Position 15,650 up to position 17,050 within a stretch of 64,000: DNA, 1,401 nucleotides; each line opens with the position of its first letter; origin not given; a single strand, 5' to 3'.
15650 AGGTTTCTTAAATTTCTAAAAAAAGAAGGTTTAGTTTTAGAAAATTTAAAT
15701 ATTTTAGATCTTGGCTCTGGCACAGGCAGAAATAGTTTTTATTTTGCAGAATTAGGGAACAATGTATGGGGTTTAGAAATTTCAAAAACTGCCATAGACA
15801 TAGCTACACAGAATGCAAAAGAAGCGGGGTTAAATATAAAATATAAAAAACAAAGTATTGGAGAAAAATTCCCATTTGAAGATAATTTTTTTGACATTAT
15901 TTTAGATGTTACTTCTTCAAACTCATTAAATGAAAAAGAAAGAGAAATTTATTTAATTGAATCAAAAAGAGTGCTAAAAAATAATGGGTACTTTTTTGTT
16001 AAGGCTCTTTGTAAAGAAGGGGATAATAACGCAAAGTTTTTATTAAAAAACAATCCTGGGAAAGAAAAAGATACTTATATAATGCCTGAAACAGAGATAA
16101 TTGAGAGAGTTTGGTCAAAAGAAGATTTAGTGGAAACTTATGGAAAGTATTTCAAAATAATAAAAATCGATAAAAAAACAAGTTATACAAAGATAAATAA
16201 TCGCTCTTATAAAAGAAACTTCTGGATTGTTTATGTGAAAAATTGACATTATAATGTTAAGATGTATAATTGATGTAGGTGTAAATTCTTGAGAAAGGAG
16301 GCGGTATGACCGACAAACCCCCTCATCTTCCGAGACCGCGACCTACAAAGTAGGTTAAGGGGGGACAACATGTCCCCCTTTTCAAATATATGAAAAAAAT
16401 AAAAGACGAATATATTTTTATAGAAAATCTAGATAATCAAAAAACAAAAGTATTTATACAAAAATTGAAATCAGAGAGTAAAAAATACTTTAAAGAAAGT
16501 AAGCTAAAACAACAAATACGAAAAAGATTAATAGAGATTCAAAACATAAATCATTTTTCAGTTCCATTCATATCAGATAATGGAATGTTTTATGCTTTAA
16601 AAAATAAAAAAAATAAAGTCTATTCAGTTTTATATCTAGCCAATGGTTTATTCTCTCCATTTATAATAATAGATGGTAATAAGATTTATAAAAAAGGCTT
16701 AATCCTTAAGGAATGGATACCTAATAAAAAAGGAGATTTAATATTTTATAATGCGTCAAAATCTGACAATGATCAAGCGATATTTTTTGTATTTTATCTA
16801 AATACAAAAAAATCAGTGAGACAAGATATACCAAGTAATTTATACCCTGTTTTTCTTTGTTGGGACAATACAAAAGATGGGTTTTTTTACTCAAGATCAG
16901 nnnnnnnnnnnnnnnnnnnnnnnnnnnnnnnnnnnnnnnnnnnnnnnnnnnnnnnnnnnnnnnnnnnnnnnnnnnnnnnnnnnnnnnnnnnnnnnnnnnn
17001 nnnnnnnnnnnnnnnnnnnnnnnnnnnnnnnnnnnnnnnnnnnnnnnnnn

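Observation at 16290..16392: Oncocin-like proline-rich sORF with SD and terminator hairpin directly in front of a prolyl oligopeptidase gene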

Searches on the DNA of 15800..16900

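Call 3: search_rna_families(source=window, start=15800, end=16900, threshold=evalue, max_evalue=10, show_alignments=5)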
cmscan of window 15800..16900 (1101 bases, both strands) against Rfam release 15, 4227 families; matches with E-value up to 10: 7.
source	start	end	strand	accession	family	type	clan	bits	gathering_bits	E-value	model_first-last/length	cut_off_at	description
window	16766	16819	+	RF03879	mir-2831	Gene; miRNA;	-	22.6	90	0.11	1-75/75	no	mir-2831 microRNA precursor family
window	16547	16599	-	RF03514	mir-6128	Gene; miRNA;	-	19.5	92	3.1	1-64/64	no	mir-6128 microRNA precursor family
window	16356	16432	-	RF00082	SraG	Gene; sRNA;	-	18.8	50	1.7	1-177/177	no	SraG RNA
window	16782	16813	-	RF00053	mir-7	Gene; miRNA;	-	17.5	51.8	1.7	29-65/91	no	mir-7 microRNA precursor family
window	16761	16832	+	RF01705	Flavo-1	Gene; sRNA;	-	16.8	42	1.9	1-76/76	no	Flavo-1 RNA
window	16351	16379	-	RF01785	blv_FSE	Cis-reg; frameshift_element;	-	15.6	34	6.8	1-27/27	no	ribosomal frameshift site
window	15996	16030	+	RF01905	HOTAIR_2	Gene; lncRNA;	-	12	60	6.2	32-69/69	no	HOTAIR conserved region 2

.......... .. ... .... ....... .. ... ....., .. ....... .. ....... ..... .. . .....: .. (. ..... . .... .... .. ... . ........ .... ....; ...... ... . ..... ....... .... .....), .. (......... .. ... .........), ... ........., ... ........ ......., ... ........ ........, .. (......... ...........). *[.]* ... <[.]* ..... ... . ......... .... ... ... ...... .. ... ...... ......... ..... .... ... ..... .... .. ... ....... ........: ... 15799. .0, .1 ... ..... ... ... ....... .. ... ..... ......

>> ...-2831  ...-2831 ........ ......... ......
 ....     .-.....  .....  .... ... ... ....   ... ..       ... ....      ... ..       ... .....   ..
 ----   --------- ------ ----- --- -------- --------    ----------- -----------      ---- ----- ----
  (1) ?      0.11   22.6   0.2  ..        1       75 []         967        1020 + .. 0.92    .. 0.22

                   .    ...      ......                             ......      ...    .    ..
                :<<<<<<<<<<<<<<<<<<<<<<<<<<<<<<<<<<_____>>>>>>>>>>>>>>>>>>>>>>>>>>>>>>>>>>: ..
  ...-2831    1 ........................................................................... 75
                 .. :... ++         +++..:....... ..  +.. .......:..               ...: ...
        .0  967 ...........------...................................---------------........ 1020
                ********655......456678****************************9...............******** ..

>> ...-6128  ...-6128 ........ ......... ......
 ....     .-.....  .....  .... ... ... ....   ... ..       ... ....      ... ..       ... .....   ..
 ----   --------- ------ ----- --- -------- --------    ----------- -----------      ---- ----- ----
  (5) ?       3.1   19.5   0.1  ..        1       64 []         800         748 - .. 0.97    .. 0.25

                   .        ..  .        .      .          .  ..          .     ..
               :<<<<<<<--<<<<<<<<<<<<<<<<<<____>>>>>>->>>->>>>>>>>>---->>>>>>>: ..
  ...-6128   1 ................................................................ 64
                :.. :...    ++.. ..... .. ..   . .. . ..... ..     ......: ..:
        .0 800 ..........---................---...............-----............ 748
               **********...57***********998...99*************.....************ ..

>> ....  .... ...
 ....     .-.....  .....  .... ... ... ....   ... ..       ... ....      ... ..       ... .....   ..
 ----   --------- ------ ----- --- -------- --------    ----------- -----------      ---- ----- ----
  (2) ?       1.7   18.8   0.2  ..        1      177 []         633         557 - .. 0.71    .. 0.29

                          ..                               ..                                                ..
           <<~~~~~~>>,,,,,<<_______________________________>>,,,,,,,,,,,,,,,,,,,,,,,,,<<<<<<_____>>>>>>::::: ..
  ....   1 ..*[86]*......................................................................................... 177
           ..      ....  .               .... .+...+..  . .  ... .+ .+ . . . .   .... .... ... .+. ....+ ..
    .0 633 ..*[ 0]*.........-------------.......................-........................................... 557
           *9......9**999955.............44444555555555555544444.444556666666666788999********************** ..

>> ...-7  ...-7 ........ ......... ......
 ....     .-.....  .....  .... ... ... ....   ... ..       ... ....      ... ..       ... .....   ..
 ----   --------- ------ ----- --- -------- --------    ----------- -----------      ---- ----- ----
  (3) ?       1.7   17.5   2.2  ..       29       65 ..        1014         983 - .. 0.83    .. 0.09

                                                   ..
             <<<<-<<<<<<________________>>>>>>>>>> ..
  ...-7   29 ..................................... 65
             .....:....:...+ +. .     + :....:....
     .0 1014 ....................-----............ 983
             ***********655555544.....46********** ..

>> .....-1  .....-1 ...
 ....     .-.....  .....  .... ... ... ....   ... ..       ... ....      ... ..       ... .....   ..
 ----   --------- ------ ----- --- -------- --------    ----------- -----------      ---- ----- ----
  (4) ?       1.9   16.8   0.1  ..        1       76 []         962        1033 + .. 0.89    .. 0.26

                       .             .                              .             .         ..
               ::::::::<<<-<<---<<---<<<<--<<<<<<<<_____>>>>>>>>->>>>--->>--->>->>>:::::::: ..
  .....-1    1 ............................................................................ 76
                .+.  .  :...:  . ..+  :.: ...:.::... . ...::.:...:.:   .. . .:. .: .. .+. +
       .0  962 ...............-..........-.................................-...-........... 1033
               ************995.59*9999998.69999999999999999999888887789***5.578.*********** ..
